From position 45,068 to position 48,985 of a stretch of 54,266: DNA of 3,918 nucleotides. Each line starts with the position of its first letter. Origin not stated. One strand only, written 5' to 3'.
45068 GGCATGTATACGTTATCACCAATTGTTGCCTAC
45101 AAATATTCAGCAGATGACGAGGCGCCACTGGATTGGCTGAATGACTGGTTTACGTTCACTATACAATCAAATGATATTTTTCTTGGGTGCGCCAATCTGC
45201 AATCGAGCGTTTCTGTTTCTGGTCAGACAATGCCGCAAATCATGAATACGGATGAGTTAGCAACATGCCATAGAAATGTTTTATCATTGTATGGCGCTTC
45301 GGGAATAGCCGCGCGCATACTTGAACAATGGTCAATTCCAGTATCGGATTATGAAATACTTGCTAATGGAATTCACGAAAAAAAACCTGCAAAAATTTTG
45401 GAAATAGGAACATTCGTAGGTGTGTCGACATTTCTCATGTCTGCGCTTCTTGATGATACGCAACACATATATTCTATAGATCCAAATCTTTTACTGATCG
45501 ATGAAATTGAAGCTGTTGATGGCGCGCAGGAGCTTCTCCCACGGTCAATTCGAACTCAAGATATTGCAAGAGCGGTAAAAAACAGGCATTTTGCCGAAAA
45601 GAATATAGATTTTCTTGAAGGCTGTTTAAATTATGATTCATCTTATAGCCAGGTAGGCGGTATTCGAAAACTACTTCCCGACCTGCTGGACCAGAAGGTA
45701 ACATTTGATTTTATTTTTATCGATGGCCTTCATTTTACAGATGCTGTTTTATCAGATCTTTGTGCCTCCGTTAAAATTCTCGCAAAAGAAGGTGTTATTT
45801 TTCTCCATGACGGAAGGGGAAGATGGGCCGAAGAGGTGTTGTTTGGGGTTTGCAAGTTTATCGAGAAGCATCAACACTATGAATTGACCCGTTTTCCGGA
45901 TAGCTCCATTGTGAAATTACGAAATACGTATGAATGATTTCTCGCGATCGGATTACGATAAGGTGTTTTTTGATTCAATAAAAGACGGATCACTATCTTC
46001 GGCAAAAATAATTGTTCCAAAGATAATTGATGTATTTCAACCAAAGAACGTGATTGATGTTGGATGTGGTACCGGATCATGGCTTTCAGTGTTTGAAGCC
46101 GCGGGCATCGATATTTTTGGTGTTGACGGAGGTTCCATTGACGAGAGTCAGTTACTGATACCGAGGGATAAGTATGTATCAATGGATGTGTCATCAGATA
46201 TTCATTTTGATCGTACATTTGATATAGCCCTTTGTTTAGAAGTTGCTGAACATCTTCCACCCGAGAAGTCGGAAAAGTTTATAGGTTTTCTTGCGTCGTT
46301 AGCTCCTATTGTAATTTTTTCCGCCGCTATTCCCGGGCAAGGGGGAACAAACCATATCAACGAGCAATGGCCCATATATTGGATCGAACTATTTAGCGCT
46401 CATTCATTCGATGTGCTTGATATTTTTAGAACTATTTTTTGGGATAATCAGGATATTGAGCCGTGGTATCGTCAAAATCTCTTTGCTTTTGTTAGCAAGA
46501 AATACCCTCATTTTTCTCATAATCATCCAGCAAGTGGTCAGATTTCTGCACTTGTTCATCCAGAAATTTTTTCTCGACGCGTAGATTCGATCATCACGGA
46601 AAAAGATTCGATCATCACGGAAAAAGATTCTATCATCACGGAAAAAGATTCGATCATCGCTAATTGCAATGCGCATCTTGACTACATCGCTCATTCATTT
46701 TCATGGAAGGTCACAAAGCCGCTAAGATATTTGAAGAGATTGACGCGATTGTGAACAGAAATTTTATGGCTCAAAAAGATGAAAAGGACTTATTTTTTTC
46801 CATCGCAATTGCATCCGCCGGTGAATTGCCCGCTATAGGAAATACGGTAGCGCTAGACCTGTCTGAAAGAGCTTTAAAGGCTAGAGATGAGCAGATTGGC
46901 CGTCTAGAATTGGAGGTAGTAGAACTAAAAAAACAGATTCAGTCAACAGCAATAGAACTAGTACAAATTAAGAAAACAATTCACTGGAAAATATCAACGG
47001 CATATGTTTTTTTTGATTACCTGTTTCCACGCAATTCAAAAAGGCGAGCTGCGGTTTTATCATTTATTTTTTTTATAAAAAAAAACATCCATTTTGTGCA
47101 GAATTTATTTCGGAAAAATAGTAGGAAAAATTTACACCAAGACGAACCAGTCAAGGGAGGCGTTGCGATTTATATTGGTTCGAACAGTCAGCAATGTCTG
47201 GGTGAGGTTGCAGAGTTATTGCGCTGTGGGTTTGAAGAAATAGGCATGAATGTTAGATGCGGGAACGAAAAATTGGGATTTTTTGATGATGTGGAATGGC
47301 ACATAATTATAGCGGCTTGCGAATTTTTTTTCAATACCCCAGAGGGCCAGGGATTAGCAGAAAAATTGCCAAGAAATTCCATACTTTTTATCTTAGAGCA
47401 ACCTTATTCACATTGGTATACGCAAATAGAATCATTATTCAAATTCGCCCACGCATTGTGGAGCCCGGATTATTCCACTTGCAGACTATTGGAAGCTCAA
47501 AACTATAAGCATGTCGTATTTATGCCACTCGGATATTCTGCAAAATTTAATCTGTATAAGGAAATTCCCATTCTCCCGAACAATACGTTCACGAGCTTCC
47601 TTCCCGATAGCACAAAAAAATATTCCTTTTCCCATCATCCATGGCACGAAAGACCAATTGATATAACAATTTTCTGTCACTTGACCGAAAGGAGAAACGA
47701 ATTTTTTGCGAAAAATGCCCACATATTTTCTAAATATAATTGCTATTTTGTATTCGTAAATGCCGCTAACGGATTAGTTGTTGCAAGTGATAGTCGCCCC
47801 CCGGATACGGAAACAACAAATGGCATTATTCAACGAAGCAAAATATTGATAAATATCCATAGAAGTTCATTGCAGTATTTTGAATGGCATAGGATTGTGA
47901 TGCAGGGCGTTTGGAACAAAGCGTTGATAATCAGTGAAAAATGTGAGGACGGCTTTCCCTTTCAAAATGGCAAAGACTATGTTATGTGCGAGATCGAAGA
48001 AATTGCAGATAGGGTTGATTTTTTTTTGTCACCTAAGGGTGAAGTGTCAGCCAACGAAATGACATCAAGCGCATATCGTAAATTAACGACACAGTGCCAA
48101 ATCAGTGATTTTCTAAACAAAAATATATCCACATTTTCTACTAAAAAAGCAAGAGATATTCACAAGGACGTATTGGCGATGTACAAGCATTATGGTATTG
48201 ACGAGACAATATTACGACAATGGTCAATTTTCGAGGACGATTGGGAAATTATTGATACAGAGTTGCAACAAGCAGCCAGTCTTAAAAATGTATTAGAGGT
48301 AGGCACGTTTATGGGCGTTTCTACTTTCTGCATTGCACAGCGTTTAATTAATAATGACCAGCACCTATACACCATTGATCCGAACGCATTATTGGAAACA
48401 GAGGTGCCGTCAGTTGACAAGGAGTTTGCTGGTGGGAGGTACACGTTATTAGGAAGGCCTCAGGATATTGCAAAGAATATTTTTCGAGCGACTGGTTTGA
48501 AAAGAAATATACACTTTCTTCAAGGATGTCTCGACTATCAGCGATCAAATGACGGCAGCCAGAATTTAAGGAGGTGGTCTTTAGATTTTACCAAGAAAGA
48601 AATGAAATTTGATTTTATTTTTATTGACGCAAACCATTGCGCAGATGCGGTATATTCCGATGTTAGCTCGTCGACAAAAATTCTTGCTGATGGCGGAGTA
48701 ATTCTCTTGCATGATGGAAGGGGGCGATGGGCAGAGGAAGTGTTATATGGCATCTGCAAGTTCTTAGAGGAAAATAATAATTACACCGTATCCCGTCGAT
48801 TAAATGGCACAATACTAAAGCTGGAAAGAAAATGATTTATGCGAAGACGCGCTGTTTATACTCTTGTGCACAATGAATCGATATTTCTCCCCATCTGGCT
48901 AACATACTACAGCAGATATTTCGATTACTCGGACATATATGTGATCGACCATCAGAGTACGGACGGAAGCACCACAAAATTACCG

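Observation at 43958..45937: Wzt ABC ATPase fused to both a glycan-terminus-binding module and a methyltransferase-like domain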

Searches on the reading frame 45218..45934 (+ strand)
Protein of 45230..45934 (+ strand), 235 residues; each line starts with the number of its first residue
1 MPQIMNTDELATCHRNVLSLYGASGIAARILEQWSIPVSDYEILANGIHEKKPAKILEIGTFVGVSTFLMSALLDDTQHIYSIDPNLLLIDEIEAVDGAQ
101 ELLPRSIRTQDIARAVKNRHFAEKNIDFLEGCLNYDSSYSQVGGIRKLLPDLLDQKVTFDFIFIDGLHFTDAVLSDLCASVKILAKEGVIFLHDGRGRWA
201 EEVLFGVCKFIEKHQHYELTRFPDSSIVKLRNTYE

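Call 16: search_solved_structures(query=window:45242-45934:+, max_evalue=10, show_alignments=3)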
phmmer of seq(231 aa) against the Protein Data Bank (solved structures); distinct sequences matched with E-value up to 10: 34.
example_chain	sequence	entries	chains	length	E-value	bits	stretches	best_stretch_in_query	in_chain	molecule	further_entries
5zw3_A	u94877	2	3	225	0.0074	19.1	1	36-85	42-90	Putative O-methyltransferase YrrM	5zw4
6aw5_A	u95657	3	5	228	0.017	18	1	28-81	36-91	Catechol O-methyltransferase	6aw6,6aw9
6aw4_A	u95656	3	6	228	0.017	18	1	28-81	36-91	Catechol O-methyltransferase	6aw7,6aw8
3bwy_A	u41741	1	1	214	0.083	15.7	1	28-82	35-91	COMT protein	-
3bwm_A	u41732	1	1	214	0.083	15.7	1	28-82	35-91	Catechol O-methyltransferase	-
4xue_B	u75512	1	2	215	0.085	15.7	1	28-82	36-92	Catechol O-methyltransferase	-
3a7e_A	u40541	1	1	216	0.086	15.7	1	28-82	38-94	Catechol O-methyltransferase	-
4xuc_A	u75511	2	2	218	0.088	15.6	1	28-82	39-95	Catechol O-methyltransferase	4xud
4p7f_A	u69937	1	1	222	0.091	15.6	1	29-80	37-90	Catechol O-methyltransferase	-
4pyi_A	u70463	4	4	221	0.092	15.6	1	28-82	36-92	Catechol O-methyltransferase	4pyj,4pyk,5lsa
6i3c_A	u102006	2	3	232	0.11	15.4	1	28-82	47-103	Catechol O-methyltransferase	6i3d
4p58_A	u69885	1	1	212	0.11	15.3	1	28-80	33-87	Catechol O-methyltransferase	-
5k01_A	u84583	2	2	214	0.13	15.1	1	28-80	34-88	Catechol O-methyltransferase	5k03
5fhr_A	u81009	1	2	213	0.13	15.1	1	28-80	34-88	Catechol O-methyltransferase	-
5fhq_A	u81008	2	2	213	0.13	15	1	28-80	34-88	Catechol O-methyltransferase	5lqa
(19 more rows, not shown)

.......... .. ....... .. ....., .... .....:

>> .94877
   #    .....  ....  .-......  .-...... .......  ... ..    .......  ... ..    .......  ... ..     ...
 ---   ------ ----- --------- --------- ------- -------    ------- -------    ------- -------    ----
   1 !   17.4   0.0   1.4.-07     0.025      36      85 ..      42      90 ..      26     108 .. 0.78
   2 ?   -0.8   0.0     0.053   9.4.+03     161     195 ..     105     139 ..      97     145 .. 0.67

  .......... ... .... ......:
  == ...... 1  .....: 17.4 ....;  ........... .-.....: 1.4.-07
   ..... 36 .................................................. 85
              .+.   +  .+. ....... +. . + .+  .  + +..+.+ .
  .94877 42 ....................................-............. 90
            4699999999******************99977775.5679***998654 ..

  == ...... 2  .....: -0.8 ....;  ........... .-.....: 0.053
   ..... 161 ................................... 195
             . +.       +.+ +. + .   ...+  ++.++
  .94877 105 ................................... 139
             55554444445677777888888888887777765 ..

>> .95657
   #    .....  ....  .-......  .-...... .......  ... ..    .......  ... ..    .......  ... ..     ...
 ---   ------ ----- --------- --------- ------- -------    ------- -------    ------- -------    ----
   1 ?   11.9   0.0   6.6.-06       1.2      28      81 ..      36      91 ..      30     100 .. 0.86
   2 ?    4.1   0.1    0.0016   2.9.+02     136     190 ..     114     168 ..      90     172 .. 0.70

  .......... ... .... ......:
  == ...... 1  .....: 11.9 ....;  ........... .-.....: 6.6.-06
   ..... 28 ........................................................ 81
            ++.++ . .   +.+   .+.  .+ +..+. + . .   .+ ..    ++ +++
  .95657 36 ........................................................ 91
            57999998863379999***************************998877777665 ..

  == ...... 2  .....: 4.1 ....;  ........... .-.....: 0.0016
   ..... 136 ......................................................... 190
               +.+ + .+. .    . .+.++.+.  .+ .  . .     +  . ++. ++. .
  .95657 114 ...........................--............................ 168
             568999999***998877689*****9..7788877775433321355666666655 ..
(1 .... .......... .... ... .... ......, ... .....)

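Call 26: search_protein_representatives(protein=window:45230-45934:+)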
Query: 235 residues. Proteins with E-value up to 0.001 (for the whole library): 412; up to 1e-10: 117; up to 1e-30: 5. The best 150 are listed.
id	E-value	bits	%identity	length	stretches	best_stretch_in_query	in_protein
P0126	1.1e-86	306.5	62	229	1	9-234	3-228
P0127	7.4e-50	186.0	45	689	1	7-231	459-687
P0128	4.3e-33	131.2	47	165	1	79-231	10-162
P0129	2.1e-31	125.6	36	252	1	6-224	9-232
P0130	3.6e-31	124.9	38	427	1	13-220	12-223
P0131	2.4e-29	118.9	38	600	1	11-220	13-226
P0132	3.8e-29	118.3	35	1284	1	16-225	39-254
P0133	5.0e-29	117.9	34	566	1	12-222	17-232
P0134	5.2e-29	117.8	35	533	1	17-219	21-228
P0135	1.4e-28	116.4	35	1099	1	10-227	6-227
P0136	2.8e-28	115.4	35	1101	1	14-227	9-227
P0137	3.0e-28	115.3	34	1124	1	9-227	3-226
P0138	4.5e-28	114.8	35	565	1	12-223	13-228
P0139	8.0e-28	113.9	35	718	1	10-222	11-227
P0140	8.4e-28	113.9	35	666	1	16-222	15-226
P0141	1.0e-27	113.6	34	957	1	7-223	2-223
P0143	1.5e-27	113.0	34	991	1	15-222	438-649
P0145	2.4e-27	112.4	35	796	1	12-220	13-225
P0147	6.5e-27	110.9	32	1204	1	15-228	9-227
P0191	4.1e-18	82.2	30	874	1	16-213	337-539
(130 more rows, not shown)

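Call 32: find_related_loci(query=window:45230-45934:+, collection=genome_contigs, flank=6000)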
Query window:45230-45934:+ (235 aa) in genome_contigs; peptide patterns used: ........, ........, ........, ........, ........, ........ (x = any residue, [..] = any of these).
449 stretches matched a pattern; 21 encode a relative of the query (tblastn E <= 1e-3); 21 distinct loci.
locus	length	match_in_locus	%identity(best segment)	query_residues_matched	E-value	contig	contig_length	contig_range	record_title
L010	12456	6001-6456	32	44-195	1e-12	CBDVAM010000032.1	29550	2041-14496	MAG TPA_asm: uncultured Phycisphaerales bacterium isolate SRR22302374_binner23_Refined_51 genome assembly, contig: ERZ26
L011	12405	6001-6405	32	42-194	4e-11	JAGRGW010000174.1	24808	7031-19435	MAG: Gammaproteobacteria bacterium isolate HKST-UBA184 2010_56657, whole genome shotgun sequence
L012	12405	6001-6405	30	52-201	2e-10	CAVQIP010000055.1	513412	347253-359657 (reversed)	MAG: uncultured Alphaproteobacteria bacterium isolate MFD10007.bin.2.2 genome assembly, contig: contig_6441, whole genom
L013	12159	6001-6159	51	143-194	2e-9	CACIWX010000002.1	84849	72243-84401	uncultured Pelagibacteraceae bacterium isolate AG-914-I04 genome assembly, contig: AG-914-I04_NODE_2, whole genome shotg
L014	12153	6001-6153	45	148-198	5e-9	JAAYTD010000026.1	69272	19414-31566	MAG: Ignavibacteria bacterium isolate AS23ysBPME_80 112359_AS23, whole genome shotgun sequence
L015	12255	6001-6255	35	129-221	1e-8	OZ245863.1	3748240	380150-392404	MAG: Bacteroidia bacterium isolate 862c75a2-6996-4fe0-bbec-c80beff68386 genome assembly, chromosome: 1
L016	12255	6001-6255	34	129-221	2e-8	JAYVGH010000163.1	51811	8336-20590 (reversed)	MAG: Bacteroidota bacterium isolate GL46_Up_concoct_104 GL46_Up_concoct_104_162, whole genome shotgun sequence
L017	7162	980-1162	41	129-194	2e-8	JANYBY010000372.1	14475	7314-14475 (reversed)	MAG: Bacteroidetes bacterium isolate 336R_metabinner_104 336R_k141_2446485, whole genome shotgun sequence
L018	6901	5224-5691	26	35-232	4e-8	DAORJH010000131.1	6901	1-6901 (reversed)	MAG TPA_asm: Bacteroidia bacterium isolate AMR_MDS_5556 NODE_2557_length_6901_cov_3.852469, whole genome shotgun sequenc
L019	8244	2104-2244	49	148-194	5e-8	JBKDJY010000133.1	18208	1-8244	MAG: Bacteroidota bacterium isolate samp_2117_semibin_97 samp_2117_910855, whole genome shotgun sequence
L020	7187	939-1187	35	129-219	5e-8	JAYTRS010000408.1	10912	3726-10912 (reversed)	MAG: Bacteroidota bacterium isolate GFS_4821 GFS_4821_407, whole genome shotgun sequence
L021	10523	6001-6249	35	129-219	5e-8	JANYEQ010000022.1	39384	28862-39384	MAG: Bacteroidetes bacterium isolate 338R_metabinner_3 338R_k141_237288, whole genome shotgun sequence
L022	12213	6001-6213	38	148-221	5e-8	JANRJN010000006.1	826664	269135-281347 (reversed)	MAG: Bacteroidota bacterium isolate bins.163 k141_82230, whole genome shotgun sequence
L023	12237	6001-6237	35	53-166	6e-8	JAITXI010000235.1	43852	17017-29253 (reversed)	MAG: Bacteroidales bacterium isolate Zx50_bin47 k119_158570, whole genome shotgun sequence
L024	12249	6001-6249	37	148-233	6e-8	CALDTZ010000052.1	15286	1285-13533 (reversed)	MAG: uncultured Saprospiraceae bacterium isolate L3_Bin_METABAT__32_1 genome assembly, contig: c_000000025321, whole gen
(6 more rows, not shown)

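Call 36: search_protein_families(library=pfam, proteins=[P0131, P0132, P0133, P0135, P0139, P0141, P0143, P0147, P0191, P0145], max_evalue=0.00001)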
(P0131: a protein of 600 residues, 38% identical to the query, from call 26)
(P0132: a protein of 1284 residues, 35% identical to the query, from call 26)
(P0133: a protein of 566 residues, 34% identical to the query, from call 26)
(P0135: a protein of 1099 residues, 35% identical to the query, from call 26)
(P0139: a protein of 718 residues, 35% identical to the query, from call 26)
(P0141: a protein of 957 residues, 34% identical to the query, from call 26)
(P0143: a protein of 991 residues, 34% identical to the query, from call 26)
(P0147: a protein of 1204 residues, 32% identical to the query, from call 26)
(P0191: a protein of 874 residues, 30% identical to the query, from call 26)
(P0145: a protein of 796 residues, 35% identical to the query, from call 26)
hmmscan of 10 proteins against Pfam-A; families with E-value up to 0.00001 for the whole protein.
P0131 (600 aa): 1 family
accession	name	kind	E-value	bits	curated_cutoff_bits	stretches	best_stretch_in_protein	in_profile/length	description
PF13578.12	Methyltransf_24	-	1.8e-16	61.3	26.3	1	59-201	1-105/105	Methyltransferase domain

P0132 (1284 aa): 4 families
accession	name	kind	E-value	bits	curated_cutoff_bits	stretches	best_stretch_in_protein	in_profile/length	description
PF00534.26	Glycos_transf_1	-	2.7e-27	95.9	26.4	1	1085-1244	3-165/172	Glycosyl transferases group 1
PF13692.12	Glyco_trans_1_4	-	4.6e-25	89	27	1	1105-1237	9-142/142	Glycosyl transferases group 1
PF13578.12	Methyltransf_24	-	1e-12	49.3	26.3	1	80-224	1-105/105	Methyltransferase domain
PF13439.12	Glyco_transf_4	-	2.2e-08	34.7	28.5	1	886-1073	1-168/170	Glycosyltransferase Family 4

P0133 (566 aa): 1 family
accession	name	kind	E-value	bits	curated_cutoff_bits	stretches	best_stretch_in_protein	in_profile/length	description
PF13578.12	Methyltransf_24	-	2e-11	45.1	26.3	1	62-204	1-104/105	Methyltransferase domain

P0135 (1099 aa): 1 family
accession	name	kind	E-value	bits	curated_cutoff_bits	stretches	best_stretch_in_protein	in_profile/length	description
PF13578.12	Methyltransf_24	-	5.5e-14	53.4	26.3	1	53-195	1-105/105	Methyltransferase domain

P0139 (718 aa): 1 family
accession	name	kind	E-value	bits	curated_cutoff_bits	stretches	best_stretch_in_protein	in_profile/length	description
PF13578.12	Methyltransf_24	-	4e-15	57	26.3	1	58-200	1-105/105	Methyltransferase domain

P0141 (957 aa): 2 families
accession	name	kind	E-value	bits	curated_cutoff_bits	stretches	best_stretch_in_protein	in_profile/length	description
PF13578.12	Methyltransf_24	-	1.6e-11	45.4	26.3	1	52-195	1-105/105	Methyltransferase domain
PF13439.12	Glyco_transf_4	-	5.2e-07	30.3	28.5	1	751-937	1-167/170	Glycosyltransferase Family 4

P0143 (991 aa): 4 families
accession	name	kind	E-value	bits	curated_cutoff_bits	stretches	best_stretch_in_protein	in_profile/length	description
PF00534.26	Glycos_transf_1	-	7.2e-26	91.2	26.4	1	213-377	3-170/172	Glycosyl transferases group 1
PF13692.12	Glyco_trans_1_4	-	1.2e-22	81.1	27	1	232-361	8-138/142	Glycosyl transferases group 1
PF13578.12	Methyltransf_24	-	6.8e-14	53.1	26.3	1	480-622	1-105/105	Methyltransferase domain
PF13439.12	Glyco_transf_4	-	6.7e-09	36.4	28.5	1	91-198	54-165/170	Glycosyltransferase Family 4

P0147 (1204 aa): 4 families
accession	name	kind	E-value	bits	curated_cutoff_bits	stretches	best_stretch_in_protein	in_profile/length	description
PF13692.12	Glyco_trans_1_4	-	7.1e-28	98.1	27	1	1025-1158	6-140/142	Glycosyl transferases group 1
PF00534.26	Glycos_transf_1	-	1.5e-27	96.7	26.4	1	1008-1162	3-160/172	Glycosyl transferases group 1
PF13578.12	Methyltransf_24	-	9.4e-16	59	26.3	1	51-194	1-105/105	Methyltransferase domain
PF13439.12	Glyco_transf_4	-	6.6e-09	36.5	28.5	1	809-995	2-167/170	Glycosyltransferase Family 4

P0191 (874 aa): 3 families
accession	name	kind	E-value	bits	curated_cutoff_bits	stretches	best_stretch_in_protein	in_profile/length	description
PF13578.12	Methyltransf_24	-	4.5e-12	47.2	26.3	1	378-521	1-105/105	Methyltransferase domain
PF13489.12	Methyltransf_23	-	4.1e-10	40.1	27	0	49-201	22-137/164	Methyltransferase domain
PF08241.18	Methyltransf_11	-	1.3e-06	29.4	21.2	0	127-176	44-92/95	Methyltransferase domain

P0145 (796 aa): 1 family
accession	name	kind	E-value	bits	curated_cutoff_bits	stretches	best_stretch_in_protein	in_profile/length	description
PF13578.12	Methyltransf_24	-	2.2e-15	57.8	26.3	1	58-200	1-105/105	Methyltransferase domain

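Call 43: find_encoding_contigs(protein=P0126, flank=8000, max_places=4)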
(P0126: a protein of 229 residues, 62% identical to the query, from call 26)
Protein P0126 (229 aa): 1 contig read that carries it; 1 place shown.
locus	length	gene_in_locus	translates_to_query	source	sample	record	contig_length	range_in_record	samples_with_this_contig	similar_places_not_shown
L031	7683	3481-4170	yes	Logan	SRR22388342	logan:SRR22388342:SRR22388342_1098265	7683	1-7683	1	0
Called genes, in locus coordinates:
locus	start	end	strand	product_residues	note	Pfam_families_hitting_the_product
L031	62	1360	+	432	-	PF01637:ATPase_2 (faint), PF20720:nSTAND3 (faint), PF13173:AAA_14, PF13635:DUF4143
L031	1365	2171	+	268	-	PF01061:ABC2_membrane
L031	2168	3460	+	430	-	PF00005:ABC_tran, PF14524:Wzt_C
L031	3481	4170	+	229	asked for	PF13578:Methyltransf_24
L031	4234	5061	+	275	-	PF08241:Methyltransf_11, PF08242:Methyltransf_12 (weak), PF13649:Methyltransf_25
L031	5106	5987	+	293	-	PF13489:Methyltransf_23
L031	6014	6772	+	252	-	-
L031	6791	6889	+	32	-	-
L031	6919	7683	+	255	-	?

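Call 47: predict_structure(alignment_id=A1)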
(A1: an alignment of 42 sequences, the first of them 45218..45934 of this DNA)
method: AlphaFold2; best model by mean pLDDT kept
length: 239 residues; sequences in the alignment: 42
mean_pLDDT: 92.7   pTM: 0.91
mean pLDDT of the five models: 92.7, 91.8, 91.7, 91.6, 89.2
residues with pLDDT >= 90: 189; 70-90: 38; 50-70: 10; < 50: 2
segments of 3 or more residues with pLDDT < 50: none
pLDDT, mean of each block of 10 residues (from residue 1): 68 97 91 90 97 98 98 97 97 86 74 96 97 94 79 95 98 96 98 97 96 97 96 92
secondary structure, 60 per line:
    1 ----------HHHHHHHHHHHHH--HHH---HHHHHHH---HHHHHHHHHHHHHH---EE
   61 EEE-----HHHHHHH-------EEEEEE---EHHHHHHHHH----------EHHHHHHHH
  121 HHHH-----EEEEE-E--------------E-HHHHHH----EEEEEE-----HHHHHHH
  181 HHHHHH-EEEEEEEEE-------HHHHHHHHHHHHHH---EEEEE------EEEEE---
elements in order: H11-23 H32-38 H42-55 E59-63 H69-75 E83-88 H93-101 H113-124 E130-134 H153-158 E163-168 H174-186 E188-196 H204-217 E221-225 E232-236

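Call 50: fold_search(model_id=the predicted structure, library=pdb)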
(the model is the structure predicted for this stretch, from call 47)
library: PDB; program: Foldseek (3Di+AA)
matches with E <= 10: 1768; with E <= 0.001: 620
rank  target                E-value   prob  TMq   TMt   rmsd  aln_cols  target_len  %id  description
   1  6g80_A                2.3e-11  1.00  0.63  0.70   4.1       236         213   15  Structure of Mycobacterium hassiacum MeT1 from orthorhombic crystals. (released 2019-01-16)
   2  6g80_M                5.2e-11  1.00  0.63  0.69   4.3       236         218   16  Structure of Mycobacterium hassiacum MeT1 from orthorhombic crystals. (released 2019-01-16)
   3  8xe4_D                9.7e-11  1.00  0.60  0.60   4.7       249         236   15  norbelladine 4'-O-methyltransferase complexed with Mg, SAH, and norbelladine (released 2024-08-07)
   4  8xe5_D                1.1e-10  1.00  0.60  0.61   6.3       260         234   13  norbelladine 4'-O-methyltransferase complexed with Mg, SAH, and 3,4-dihydroxybenzaldehyde (released 2024-08-07)
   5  8gxn                  1.2e-10  1.00  0.60  0.64   6.2       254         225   16  The crystal structure of CsFAOMT2 in complex with SAH (released 2023-09-20)
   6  6g7d                  1.2e-10  1.00  0.61  0.66   4.6       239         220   15  Structure of MeT1 from Mycobacterium hassiacum in complex with SAM and glycerol. (released 2019-01-16)
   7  8xe3_B                1.4e-10  1.00  0.61  0.61   4.8       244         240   14  norbelladine 4'-O-methyltransferase complexed with Mg and SAH (released 2024-08-07)
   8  6g80_C                1.5e-10  1.00  0.64  0.70   4.5       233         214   16  Structure of Mycobacterium hassiacum MeT1 from orthorhombic crystals. (released 2019-01-16)
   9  8z8r_A                1.7e-10  1.00  0.60  0.59   6.3       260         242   13  norbelladine 4'-O-methyltransferase S52T complexed with Mg and SAH (released 2024-08-07)
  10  8z8p_D                1.9e-10  1.00  0.61  0.61   4.5       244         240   15  norbelladine 4'-O-methyltransferase S52M variant complexed with Mg and SAH (released 2024-08-07)
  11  8xdy_B                1.9e-10  1.00  0.61  0.61   4.4       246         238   15  O-methyltransferase from Lycoris longituba M52A variant complexed with Mg, SAH, and 3,4-dihydroxybenzaldehyde (released 2024-08-07)
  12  8xdr_B                2.1e-10  1.00  0.59  0.59   6.0       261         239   14  O-methyltransferase from Lycoris aurea complexed with Mg, SAH, and 3,4-dihydroxybenzaldehyde (released 2024-08-07)
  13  8z8p_B                2.3e-10  1.00  0.61  0.60   4.8       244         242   14  norbelladine 4'-O-methyltransferase S52M variant complexed with Mg and SAH (released 2024-08-07)
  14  7cvx_B                2.5e-10  1.00  0.61  0.65   5.0       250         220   14  Crystal structure of Catechol o-methyl transferase (COMT) from Niastella koreensis (released 2020-11-18)
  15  8uke_F                2.5e-10  1.00  0.60  0.62   5.3       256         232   13  Crystal Structure of Norbelladine O-methyltransferase variant in complex with SAH (released 2024-03-20)
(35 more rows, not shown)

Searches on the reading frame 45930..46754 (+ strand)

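Call 6: search_protein_families(library=pfam, proteins=[window:45930-46754:+], max_evalue=0.001)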
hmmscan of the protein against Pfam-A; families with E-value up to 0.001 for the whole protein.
window:45930-46754:+ (274 aa): 5 families
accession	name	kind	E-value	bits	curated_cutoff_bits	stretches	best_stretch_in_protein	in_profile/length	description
PF13489.12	Methyltransf_23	-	7.7e-12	45.7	27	1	36-124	21-107/164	Methyltransferase domain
PF08241.18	Methyltransf_11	-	1.2e-06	29.5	21.2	1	42-112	1-74/95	Methyltransferase domain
PF13649.12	Methyltransf_25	-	2.9e-06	28.3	27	1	41-118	1-86/97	Methyltransferase domain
PF08242.18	Methyltransf_12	-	5.2e-05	24.3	30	1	42-116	1-84/98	Methyltransferase domain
PF01728.25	FtsJ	-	0.00062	20.2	24.1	1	37-90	21-78/181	FtsJ-like methyltransferase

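Call 72: search_protein_families(library=ncbifam, proteins=[window:45930-46754:+], max_evalue=0.00001)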
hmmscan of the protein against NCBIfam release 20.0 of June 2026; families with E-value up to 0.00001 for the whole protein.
window:45930-46754:+ (274 aa): 0 families

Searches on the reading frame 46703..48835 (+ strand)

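Call 6: search_protein_families(library=pfam, proteins=[window:46703-48835:+], max_evalue=0.001)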
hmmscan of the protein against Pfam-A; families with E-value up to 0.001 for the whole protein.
window:46703-48835:+ (710 aa): 2 families
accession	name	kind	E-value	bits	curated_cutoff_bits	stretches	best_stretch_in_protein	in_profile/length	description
PF13578.12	Methyltransf_24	-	1.2e-16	61.9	26.3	1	531-671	1-104/105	Methyltransferase domain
PF01596.23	Methyltransf_3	-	2.1e-05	24.4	22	0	525-561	43-78/204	O-methyltransferase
